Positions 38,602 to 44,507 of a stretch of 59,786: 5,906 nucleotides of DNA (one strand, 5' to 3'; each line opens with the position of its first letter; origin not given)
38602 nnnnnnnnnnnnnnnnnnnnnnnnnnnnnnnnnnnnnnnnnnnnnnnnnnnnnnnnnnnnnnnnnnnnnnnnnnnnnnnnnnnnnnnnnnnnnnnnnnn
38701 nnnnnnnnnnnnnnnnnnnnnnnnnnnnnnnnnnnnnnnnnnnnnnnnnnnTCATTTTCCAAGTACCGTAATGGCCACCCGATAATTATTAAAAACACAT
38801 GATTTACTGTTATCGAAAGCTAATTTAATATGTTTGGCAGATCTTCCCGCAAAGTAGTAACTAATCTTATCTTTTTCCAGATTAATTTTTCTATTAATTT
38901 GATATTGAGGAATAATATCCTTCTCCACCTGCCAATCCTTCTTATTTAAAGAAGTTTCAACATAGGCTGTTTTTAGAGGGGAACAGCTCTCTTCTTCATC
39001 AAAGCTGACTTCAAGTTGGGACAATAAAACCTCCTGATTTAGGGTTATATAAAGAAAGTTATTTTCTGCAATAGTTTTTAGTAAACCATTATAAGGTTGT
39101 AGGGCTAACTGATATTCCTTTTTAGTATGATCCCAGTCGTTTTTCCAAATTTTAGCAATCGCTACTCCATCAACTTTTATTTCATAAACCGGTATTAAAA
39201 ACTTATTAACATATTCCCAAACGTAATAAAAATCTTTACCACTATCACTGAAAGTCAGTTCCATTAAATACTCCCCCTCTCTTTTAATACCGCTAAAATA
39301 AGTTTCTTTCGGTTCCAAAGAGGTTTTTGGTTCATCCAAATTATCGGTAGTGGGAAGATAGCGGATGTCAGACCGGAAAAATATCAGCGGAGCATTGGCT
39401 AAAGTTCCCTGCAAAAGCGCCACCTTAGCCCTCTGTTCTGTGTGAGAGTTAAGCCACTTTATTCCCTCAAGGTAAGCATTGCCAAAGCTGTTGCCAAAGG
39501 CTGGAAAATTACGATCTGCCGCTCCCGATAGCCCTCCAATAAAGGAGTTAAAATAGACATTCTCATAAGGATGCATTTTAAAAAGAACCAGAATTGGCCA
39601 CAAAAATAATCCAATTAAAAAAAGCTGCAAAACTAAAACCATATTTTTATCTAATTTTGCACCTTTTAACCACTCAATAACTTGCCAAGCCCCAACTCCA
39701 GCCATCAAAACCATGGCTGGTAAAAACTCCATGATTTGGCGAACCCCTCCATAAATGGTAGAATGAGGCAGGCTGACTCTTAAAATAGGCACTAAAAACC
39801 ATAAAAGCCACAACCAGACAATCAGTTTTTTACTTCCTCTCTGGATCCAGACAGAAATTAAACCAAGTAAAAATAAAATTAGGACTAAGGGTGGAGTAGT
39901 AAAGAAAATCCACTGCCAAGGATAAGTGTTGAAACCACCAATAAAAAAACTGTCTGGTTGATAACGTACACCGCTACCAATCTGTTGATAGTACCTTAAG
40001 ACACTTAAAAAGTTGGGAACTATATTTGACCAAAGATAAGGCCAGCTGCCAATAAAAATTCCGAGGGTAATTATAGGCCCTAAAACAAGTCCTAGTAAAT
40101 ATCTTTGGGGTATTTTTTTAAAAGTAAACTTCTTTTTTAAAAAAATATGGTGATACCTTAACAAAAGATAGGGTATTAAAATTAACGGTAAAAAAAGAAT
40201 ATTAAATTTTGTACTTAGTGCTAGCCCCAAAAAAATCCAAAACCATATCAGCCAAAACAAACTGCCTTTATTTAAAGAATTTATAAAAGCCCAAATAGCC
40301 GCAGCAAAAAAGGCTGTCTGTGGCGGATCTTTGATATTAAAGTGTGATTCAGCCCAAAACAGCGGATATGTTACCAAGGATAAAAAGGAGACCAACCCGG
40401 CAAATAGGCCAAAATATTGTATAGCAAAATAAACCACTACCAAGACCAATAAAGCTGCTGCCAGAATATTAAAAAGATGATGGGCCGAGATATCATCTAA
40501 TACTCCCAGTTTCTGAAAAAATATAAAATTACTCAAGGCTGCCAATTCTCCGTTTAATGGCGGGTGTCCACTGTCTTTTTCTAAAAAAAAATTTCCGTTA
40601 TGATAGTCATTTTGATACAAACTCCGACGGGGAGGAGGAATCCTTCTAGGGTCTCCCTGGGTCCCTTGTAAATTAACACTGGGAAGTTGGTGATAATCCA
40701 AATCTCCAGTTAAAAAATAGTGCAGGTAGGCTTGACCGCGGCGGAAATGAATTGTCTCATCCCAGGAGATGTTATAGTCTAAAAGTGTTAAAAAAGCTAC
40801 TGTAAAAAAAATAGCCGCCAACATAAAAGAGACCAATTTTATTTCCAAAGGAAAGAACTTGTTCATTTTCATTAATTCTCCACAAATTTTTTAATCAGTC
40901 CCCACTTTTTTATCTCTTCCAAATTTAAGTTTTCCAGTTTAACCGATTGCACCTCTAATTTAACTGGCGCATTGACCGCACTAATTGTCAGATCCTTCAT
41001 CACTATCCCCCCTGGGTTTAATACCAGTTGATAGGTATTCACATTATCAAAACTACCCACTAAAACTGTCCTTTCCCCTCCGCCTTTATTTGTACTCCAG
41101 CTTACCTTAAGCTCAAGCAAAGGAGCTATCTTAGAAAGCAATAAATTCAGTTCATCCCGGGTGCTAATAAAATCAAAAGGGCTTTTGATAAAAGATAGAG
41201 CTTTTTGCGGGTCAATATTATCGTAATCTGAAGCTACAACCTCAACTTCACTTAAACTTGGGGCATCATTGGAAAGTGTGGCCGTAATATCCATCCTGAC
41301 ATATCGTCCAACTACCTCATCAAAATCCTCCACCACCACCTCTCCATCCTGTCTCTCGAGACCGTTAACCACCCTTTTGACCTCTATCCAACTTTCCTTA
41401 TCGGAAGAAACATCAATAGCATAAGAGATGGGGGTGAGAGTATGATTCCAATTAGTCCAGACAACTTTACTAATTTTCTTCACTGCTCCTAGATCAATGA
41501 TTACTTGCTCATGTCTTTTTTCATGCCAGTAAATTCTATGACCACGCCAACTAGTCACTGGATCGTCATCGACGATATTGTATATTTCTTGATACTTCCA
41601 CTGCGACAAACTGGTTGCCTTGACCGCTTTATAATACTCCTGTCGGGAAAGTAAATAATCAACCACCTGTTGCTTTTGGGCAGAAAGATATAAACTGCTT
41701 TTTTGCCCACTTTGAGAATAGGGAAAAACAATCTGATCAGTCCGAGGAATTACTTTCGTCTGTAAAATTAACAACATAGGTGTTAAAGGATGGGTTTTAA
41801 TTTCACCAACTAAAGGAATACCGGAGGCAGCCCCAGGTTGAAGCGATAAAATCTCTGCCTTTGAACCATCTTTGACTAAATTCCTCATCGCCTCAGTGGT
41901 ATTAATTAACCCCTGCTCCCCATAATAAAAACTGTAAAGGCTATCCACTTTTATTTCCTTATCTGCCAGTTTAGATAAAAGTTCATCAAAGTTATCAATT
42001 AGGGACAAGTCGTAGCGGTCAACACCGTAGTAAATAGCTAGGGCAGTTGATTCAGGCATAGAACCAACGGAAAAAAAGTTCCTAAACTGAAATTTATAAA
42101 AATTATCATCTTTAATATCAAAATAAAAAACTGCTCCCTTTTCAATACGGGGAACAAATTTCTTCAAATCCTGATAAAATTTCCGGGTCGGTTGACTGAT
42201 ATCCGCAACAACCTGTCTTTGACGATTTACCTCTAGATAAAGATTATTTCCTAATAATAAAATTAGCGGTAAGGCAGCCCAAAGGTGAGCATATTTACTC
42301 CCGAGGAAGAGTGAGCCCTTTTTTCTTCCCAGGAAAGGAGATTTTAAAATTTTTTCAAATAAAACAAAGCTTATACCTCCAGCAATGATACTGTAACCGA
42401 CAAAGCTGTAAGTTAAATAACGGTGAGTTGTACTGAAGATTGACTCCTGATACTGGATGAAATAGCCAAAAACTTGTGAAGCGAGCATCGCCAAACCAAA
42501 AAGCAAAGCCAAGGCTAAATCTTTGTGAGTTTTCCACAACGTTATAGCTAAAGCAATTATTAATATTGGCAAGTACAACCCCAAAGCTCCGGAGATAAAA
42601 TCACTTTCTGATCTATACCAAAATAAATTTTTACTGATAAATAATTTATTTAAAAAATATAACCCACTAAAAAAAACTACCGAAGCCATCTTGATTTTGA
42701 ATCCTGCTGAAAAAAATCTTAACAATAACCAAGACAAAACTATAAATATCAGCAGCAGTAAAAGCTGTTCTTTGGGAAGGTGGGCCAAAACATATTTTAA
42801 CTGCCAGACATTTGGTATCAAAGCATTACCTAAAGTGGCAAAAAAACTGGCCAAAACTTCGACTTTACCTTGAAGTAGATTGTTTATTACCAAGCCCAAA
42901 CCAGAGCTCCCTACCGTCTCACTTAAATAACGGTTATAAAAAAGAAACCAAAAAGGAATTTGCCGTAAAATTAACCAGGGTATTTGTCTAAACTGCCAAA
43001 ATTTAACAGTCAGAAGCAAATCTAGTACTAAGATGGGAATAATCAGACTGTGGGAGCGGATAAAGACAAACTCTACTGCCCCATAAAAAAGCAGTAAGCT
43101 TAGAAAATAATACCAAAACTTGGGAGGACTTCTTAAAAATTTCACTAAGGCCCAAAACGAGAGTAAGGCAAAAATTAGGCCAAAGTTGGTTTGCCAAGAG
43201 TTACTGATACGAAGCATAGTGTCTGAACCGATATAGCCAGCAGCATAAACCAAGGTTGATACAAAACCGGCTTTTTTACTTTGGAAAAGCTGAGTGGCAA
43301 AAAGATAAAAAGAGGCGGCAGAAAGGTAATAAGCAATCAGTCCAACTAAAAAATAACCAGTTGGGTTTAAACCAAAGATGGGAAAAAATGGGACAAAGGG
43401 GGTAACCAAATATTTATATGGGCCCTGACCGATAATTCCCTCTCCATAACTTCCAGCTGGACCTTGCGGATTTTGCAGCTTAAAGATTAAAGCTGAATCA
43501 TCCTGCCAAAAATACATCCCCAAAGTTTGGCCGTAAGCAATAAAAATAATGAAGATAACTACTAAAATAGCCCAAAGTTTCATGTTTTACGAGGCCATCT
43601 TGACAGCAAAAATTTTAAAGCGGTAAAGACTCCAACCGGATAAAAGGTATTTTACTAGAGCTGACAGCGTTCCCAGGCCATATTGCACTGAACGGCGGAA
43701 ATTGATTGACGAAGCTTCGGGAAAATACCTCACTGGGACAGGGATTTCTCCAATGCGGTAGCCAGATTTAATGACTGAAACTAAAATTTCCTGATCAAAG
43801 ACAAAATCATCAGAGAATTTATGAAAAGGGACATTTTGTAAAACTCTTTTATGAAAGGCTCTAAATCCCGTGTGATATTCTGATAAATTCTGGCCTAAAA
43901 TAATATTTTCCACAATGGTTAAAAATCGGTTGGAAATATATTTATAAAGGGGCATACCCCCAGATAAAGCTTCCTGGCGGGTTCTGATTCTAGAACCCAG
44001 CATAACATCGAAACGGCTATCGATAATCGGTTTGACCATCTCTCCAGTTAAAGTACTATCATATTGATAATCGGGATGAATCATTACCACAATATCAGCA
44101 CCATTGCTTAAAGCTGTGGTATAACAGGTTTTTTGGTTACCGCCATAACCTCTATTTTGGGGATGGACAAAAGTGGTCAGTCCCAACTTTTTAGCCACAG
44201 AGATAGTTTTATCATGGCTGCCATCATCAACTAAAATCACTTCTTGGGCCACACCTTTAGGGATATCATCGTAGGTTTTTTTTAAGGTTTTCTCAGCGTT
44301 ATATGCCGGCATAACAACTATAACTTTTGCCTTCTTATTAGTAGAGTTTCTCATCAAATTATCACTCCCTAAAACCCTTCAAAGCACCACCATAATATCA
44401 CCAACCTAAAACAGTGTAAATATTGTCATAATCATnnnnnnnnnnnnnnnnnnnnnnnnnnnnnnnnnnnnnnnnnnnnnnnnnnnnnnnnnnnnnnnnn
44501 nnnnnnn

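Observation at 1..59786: Extreme concentration of GT-C-type membrane glycosyltransferases: about 20 genes from at least six families, roughly 60% of the window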

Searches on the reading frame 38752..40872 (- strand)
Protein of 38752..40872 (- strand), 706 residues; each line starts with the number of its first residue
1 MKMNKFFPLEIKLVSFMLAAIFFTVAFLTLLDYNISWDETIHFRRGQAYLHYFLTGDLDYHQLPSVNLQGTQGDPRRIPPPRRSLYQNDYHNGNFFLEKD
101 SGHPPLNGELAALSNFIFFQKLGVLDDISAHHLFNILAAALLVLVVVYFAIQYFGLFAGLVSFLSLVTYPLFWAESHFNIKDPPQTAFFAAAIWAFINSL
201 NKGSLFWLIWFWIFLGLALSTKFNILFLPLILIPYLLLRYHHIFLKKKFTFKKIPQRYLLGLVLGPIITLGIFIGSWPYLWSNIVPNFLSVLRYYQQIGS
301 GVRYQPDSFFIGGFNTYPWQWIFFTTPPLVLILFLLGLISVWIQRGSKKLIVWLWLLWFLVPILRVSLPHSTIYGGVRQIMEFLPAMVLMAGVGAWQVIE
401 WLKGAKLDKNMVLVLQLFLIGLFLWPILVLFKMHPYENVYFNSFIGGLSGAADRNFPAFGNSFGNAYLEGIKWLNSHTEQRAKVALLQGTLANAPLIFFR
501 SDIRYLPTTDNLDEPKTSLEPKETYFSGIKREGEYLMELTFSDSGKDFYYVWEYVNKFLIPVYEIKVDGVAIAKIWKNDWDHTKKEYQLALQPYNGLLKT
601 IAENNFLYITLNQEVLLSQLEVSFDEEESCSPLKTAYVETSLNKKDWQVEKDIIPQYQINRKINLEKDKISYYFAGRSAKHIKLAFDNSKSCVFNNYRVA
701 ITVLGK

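Call 5: search_protein_families(library=pfam, max_evalue=0.01, proteins=[window:38752-40872:-])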
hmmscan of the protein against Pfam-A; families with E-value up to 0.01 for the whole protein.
window:38752-40872:- (706 aa): 2 families
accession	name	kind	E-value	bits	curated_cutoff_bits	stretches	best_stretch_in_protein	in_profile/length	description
PF13231.12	PMT_2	-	3.2e-12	47.4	26.1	1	104-249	3-142/160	Dolichyl-phosphate-mannose-protein mannosyltransferase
PF02366.24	PMT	-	3.2e-09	37.2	22.7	1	130-260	84-223/245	Dolichyl-phosphate-mannose-protein mannosyltransferase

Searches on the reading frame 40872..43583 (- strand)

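Call 5: search_protein_families(library=pfam, max_evalue=0.01, proteins=[window:40872-43583:-])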
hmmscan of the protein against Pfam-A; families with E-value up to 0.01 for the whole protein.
window:40872-43583:- (903 aa): 2 families
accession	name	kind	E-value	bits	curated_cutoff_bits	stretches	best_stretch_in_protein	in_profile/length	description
PF00754.31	F5_F8_type_C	-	3.4e-13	50.3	28.2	1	656-776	4-123/127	F5/8 type C domain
PF22633.2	F5_F8_type_C_2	-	3.2e-08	34.5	27.8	1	669-764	1-91/91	NedA-like, galactose-binding domain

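Call 10: search_protein_families(library=ncbifam, max_evalue=0.01, proteins=[window:40872-43583:-])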
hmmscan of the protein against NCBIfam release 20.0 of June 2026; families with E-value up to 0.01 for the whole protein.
window:40872-43583:- (903 aa): 0 families

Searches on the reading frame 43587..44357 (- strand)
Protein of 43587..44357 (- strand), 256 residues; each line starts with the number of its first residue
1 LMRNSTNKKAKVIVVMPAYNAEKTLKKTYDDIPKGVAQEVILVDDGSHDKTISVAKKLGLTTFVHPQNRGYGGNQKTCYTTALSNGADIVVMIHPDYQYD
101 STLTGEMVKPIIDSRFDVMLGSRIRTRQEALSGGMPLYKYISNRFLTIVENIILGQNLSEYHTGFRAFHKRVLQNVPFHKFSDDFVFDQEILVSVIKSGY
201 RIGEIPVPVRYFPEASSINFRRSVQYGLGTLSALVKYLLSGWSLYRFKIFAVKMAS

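Call 7: search_protein_families(library=pfam, max_evalue=0.01, proteins=[window:43587-44357:-])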
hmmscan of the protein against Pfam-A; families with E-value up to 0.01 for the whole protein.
window:43587-44357:- (256 aa): 1 family
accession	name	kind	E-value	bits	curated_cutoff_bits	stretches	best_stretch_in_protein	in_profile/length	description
PF00535.33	Glycos_transf_2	-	8.7e-19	68.5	23.3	1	14-175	2-166/168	Glycosyl transferase family 2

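Call 58: search_protein_families(library=ncbifam, max_evalue=0.0001, proteins=[window:43587-44357:-])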
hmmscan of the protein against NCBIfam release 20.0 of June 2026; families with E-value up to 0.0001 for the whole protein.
window:43587-44357:- (256 aa): 9 families
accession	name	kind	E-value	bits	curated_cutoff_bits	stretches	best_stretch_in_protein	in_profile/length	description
TIGR04182.1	glyco_TIGR04182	equivalog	1.7e-20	73.6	325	1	11-237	1-217/293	S-layer glycoprotein N-glycosyltransferase AglJ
NF058614.1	PPMAGASynPpgS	equivalog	3.3e-19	69.2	370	1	12-212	2-199/226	polyprenyl-phospho-N-acetylgalactosaminyl synthase PpgS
NF041391.1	DPhHxTase_Halo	equivalog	4.1e-16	58.6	375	1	16-208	1-182/213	dolichyl-phosphate hexose transferase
TIGR04283.1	glyco_like_mftF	equivalog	1.4e-09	37.9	182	1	14-112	3-97/221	TIGR04283 family arsenosugar biosynthesis glycosyltransferase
NF010496.0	PRK13915.1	equivalog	4.6e-08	32.5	262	1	7-112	28-143/307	glucosyl-3-phosphoglycerate synthase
NF047588.1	GlcsyltransPgfSStrep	equivalog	7.2e-08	32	500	1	11-176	2-167/308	glycosyltransferase PgfS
TIGR03937.1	PgaC_IcaA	equivalog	7.8e-07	28.4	422.3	1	6-244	41-284/407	poly-beta-1,6-N-acetyl-D-glucosamine synthase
NF007986.1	PRK10714.1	equivalog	4.5e-06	25.9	529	1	8-175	4-171/316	undecaprenyl-phosphate 4-deoxy-4-formamido-L-arabinose transferase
NF007482.0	PRK10073.1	equivalog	1.4e-05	24.3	423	1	6-57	2-55/334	glycosyltransferase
